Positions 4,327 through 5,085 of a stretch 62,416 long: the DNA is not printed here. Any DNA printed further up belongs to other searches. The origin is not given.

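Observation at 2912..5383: Array of four immunity-like paralogs, each preceded by a decayed copy of the last 40-47 codons of a small nuclease-like toxin gene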

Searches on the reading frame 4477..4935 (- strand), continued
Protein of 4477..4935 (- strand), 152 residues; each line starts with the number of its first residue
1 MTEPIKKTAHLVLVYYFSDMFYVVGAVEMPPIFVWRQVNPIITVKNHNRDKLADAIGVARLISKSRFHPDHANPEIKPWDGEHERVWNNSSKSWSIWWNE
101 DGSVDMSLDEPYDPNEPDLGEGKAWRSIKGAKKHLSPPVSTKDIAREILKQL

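Call 51: predict_structure(alignment_id=A3)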
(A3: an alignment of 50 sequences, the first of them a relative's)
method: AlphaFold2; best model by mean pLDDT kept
length: 520 residues; sequences in the alignment: 50
mean_pLDDT: 88.5   pTM: 0.69
mean pLDDT of the five models: 88.5, 87.7, 87.5, 87.2, 87.0
residues with pLDDT >= 90: 381; 70-90: 84; 50-70: 22; < 50: 33
segments of 3 or more residues with pLDDT < 50: 1-14, 324-331, 361-370
pLDDT, mean of each block of 10 residues (from residue 1): 39 68 96 95 97 96 93 98 98 96 97 93 94 98 96 91 92 93 95 96 98 98 90 95 95 90 96 98 79 74 62 83 51 75 94 83 42 86 95 91 94 82 91 95 87 97 91 94 97 90 93 96
secondary structure, 60 per line:
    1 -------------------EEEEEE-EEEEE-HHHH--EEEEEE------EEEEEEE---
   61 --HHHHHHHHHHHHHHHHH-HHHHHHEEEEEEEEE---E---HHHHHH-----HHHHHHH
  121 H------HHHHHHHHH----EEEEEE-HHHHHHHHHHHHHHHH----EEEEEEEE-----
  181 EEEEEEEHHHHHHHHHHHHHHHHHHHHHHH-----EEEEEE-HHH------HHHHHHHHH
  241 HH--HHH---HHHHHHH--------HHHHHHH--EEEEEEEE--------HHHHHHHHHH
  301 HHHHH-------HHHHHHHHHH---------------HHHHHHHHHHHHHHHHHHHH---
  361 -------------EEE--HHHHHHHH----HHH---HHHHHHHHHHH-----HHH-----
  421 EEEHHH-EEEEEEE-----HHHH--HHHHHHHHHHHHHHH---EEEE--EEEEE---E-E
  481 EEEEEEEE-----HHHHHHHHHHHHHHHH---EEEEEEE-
elements in order: E20-25 E27-31 H33-36 E39-44 E51-57 H63-79 H81-86 E87-95 H103-108 H114-121 H128-136 E141-146 H148-163 E168-175 E181-187 H188-210 E216-221 H232-242 H251-257 H266-272 E275-282 H291-305 H313-322 H338-357 E374-376 H379-386 H397-407 E421-423 E428-434 H440-443 H446-460 E464-467 E470-474 E480-488 H494-509 E513-519
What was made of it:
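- On EC869-like CDI toxin nuclease domain (Pfam PF21111; PD-(D/E)xK, PDB 4G6U_A / 4ZQU_A): The hairpin is at residues 464-474, directly before the tail (call 51).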

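Call 54: fold_search(model_id=the predicted structure, library=pdb)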
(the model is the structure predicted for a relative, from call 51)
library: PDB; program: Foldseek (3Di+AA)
matches with E <= 10: 845; with E <= 0.001: 2
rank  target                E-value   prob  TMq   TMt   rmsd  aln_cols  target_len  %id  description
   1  4g6u_A                1.5e-08  1.00  0.25  0.58  12.9       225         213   17  CdiA-CT/CdiI toxin and immunity complex from Escherichia coli (released 2012-12-12)
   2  4zqu_A                3.6e-06  1.00  0.19  0.72   2.8       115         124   16  CdiA-CT/CdiI toxin and immunity complex from Yersinia pseudotuberculosis (released 2015-10-28)
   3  3amv                  3.3e-02  0.08  0.11  0.08  26.7       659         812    9  ALLOSTERIC INHIBITION OF GLYCOGEN PHOSPHORYLASE A BY A POTENTIAL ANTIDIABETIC DRUG (released 1999-02-26)
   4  8dar_E                4.1e-02  0.08  0.11  0.10  24.9       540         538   12  Saccharomyces cerevisiae Ufd1/Npl4/Cdc48 complex unbound but in the presence of SUMO-ubiquitin(K48polyUb)-mEOS and ATP (released 2022-11-30)
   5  8dr4_C                4.8e-02  0.90  0.15  0.21   9.4       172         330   10  Open state of RFC:PCNA bound to a 3' ss/dsDNA junction (DNA2) without NTD (released 2022-08-17)
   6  6rqc_C                5.4e-02  0.63  0.15  0.14  21.4       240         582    8  Cryo-EM structure of an MCM loading intermediate (released 2019-11-20)
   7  7njp_A                6.4e-02  0.08  0.13  0.13  20.0       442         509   10  Mycobacterium smegmatis ATP synthase state 2 (released 2021-10-27)
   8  8dgf_A                6.8e-02  0.15  0.13  0.05  22.8       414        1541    8  Avs4 bound to phage PhiV-1 portal (released 2022-08-03)
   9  7ti8_E                8.0e-02  0.66  0.15  0.21   8.7       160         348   10  Structure of the yeast clamp loader (Replication Factor C RFC) bound to the open sliding clamp (Proliferating Cell Nuc (released 2022-02-16)
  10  7tfj_E                8.5e-02  0.75  0.13  0.19   9.4       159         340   10  Atomic model of S. cerevisiae clamp-clamp loader complex PCNA-RFC bound to DNA with a closed clamp ring (released 2022-11-16)
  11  8dr1_C                9.5e-02  0.69  0.13  0.19   6.4       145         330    9  Consensus closed state of RFC:PCNA bound to a 3' ss/dsDNA junction (DNA2) (released 2022-08-17)
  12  7st9_D                1.0e-01  0.66  0.14  0.21   9.3       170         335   10  Open state of Rad24-RFC:9-1-1 bound to a 5' ss/dsDNA junction (released 2022-03-23)
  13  3e3n_F                1.0e-01  0.05  0.11  0.08  24.6       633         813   10  The Glycogen phosphorylase b R state- AMP complex (released 2009-08-18)
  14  7st9_E                1.1e-01  0.41  0.14  0.19  11.3       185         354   10  Open state of Rad24-RFC:9-1-1 bound to a 5' ss/dsDNA junction (released 2022-03-23)
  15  3e3n_E                1.1e-01  0.05  0.10  0.08  26.7       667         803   10  The Glycogen phosphorylase b R state- AMP complex (released 2009-08-18)
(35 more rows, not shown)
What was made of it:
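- On EC869-like CDI toxin nuclease domain (Pfam PF21111; PD-(D/E)xK, PDB 4G6U_A / 4ZQU_A): The model of the 65% identical homolog P0016 (pLDDT 88.5) hits 4g6u_A at E=1.5e-8 and 4zqu_A at TMt 0.72, rmsd 2.8 A (calls 51, 54).
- Foldseek with the full-length model gives the same two chains at E=1.5e-8 and 3.6e-6 (call 54).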

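Call 65: search_protein_families(library=ncbifam, proteins=[P0016, window:4477-4935:-, L003:4680-5315:+], max_evalue=0.1)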
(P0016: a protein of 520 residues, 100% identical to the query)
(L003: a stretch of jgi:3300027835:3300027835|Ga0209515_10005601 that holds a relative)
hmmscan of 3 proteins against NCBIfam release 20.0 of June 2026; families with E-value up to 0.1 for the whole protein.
P0016 (520 aa): 0 families

window:4477-4935:- (152 aa): 0 families

L003:4680-5315:+ (211 aa): 1 family
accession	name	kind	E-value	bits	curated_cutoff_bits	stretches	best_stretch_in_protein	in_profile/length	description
NF000097.1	stregram_VatC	exception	0.056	13.3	425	0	44-82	12-49/212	streptogramin A O-acetyltransferase Vat(C)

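Call 66: search_protein_families(library=padloc, proteins=[P0016, window:4477-4935:-, L003:4680-5315:+], max_evalue=0.1)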
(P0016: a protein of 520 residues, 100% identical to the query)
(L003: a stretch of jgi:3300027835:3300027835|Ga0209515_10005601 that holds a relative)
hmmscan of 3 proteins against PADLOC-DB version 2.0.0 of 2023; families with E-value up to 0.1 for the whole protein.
P0016 (520 aa): 0 families

window:4477-4935:- (152 aa): 0 families

L003:4680-5315:+ (211 aa): 0 families

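Call 67: search_solved_structures(query=A1, max_evalue=10, show_alignments=2)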
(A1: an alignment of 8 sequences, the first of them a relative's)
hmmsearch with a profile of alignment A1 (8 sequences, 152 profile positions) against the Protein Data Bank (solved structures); distinct sequences matched with E-value up to 10: 2.
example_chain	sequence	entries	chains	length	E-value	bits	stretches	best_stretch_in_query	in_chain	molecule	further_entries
3f85_A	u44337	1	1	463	0.0092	18.9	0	30-84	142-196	homo trimeric fusion of CFA/I fimbrial subunits B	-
1p6p_A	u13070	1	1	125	0.088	15.7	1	30-86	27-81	Fatty acid-binding protein, liver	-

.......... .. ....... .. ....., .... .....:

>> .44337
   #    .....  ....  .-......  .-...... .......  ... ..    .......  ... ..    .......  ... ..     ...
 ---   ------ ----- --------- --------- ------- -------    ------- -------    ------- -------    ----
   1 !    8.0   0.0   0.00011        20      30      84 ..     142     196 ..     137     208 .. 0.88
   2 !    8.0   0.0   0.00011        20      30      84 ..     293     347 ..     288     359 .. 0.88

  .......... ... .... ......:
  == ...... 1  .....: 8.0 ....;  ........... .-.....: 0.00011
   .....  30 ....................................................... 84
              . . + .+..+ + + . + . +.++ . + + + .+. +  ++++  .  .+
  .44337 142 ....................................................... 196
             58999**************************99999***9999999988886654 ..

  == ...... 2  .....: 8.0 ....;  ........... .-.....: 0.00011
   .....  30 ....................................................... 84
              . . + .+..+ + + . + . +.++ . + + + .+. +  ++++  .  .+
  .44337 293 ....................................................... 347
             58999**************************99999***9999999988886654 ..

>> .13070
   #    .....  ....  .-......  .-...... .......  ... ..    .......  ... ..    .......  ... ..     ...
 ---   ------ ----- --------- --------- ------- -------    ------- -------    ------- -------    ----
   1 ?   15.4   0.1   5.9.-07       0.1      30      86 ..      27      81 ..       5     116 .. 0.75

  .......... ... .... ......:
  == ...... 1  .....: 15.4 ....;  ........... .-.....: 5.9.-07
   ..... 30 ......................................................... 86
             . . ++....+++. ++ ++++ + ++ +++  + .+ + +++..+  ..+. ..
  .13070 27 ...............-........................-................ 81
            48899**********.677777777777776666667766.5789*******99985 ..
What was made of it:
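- On CdiI-EC869 (o11/TA271) immunity family: The B profile against PDB sequences gives no CdiI hit even at E<=10 (call 67).
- Foldseek E-values are 0.025-0.036, and a sequence profile finds nothing (call 67).
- Tried and rejected: The B profile against PDB sequences gave only spurious weak hits (call 67).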

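Call 76: search_protein_representatives(alignment_id=A1)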
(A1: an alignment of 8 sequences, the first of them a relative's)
Query: 8 sequences, 152 profile positions. Proteins with E-value up to 0.001 (for the whole library): 47; up to 1e-10: 23; up to 1e-30: 6. The best 47 are listed.
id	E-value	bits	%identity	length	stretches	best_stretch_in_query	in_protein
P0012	1.1e-75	268.7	-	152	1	1-151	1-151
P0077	5.6e-54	198.2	-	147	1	1-151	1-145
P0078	4.5e-41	156.3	-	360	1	1-149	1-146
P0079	1.7e-34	134.9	-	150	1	5-151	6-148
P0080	7.6e-34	132.8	-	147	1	1-150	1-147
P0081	7.6e-31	123.1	-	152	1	11-152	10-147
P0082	1.0e-28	116.1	-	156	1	5-152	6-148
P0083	1.7e-27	112.2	-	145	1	9-148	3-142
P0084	7.8e-25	103.5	-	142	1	19-148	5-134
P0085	1.5e-24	102.6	-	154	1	6-149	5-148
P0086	8.4e-23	96.9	-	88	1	64-151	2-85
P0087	6.0e-22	94.2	-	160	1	9-149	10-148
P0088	2.6e-21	92.1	-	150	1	6-147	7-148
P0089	7.4e-18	80.9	-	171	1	7-148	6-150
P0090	1.1e-17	80.4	-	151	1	1-151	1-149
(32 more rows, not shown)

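Call 79: search_protein_families(library=pfam, alignment_id=A3, max_evalue=10)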
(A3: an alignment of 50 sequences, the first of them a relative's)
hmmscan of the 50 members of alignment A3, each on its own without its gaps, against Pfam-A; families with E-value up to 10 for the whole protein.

A. member 1, P0016 (520 aa): 1 family
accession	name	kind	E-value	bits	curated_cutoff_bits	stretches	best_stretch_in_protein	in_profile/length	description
PF21111.3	CDI_toxin_EC869_like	-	1.8e-07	31.8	27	1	420-516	27-122/123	CDI toxin restriction endonuclease-like domain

B. families by the number of members that match (of 50 scanned): 23 families
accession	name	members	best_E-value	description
PF21111.3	CDI_toxin_EC869_like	27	4.2e-13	CDI toxin restriction endonuclease-like domain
PF15119.11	APOC4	1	0.0019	Apolipoprotein C4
PF23357.1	DUF7088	1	0.0077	Domain of unknown function (DUF7088)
PF04334.17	DUF478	1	0.012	Protein of unknown function (DUF478)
PF10002.14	DUF2243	1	0.048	Predicted membrane protein (DUF2243)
PF06134.17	RhaA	1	0.05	L-rhamnose isomerase (RhaA)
PF11303.13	DUF3105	1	0.052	Protein of unknown function (DUF3105)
PF11695.14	DUF3291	1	0.059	Domain of unknown function (DUF3291)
PF18446.7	DUF5611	1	0.063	Domain of unknown function (DUF5611)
PF09334.17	tRNA-synt_1g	1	0.065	tRNA synthetases class I (M)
PF24349.1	DUF7509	1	0.11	Domain of unknown function (DUF7509)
PF06152.16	Phage_min_cap2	1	0.12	Phage minor capsid protein 2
PF18361.6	ssDBP_DBD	1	0.13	Single stranded DNA-binding protein ss DNA binding domain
PF01963.22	TraB_PrgY_gumN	1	0.18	TraB/PrgY/gumN family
PF02671.26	PAH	1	0.18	Paired amphipathic helix repeat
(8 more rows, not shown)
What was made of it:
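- On EC869-like CDI toxin nuclease domain (Pfam PF21111; PD-(D/E)xK, PDB 4G6U_A / 4ZQU_A): 27 of 50 relatives match (call 79).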

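Call 88: find_encoding_contigs(protein=window:4477-4935:-, flank=3000, max_places=4)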
Protein window:4477-4935:- (152 aa): 2 contigs read that carry it; 2 places shown.
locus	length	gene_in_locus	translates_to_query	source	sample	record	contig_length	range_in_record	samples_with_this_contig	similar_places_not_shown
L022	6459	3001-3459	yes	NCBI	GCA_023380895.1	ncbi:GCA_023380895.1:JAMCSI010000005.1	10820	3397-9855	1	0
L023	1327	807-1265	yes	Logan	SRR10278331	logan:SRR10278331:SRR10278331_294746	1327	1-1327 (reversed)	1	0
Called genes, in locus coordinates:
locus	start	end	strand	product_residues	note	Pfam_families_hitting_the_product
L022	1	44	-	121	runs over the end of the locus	-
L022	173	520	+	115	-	PF18765:Polbeta (weak)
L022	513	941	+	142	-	PF05168:HEPN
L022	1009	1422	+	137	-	PF00293:NUDIX, PF14815:NUDIX_4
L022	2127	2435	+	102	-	-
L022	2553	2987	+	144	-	PF21111:CDI_toxin_EC869_like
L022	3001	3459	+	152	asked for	-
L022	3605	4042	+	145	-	-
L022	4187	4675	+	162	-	-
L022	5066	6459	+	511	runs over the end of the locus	-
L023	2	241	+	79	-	?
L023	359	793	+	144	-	PF21111:CDI_toxin_EC869_like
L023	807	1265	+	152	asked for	-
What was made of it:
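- Checked: The same array occurs in GCA_023380895.1 and in a Logan contig (call 88).
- A HEPN/MNT pair lies 1.6 kb upstream (call 88).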
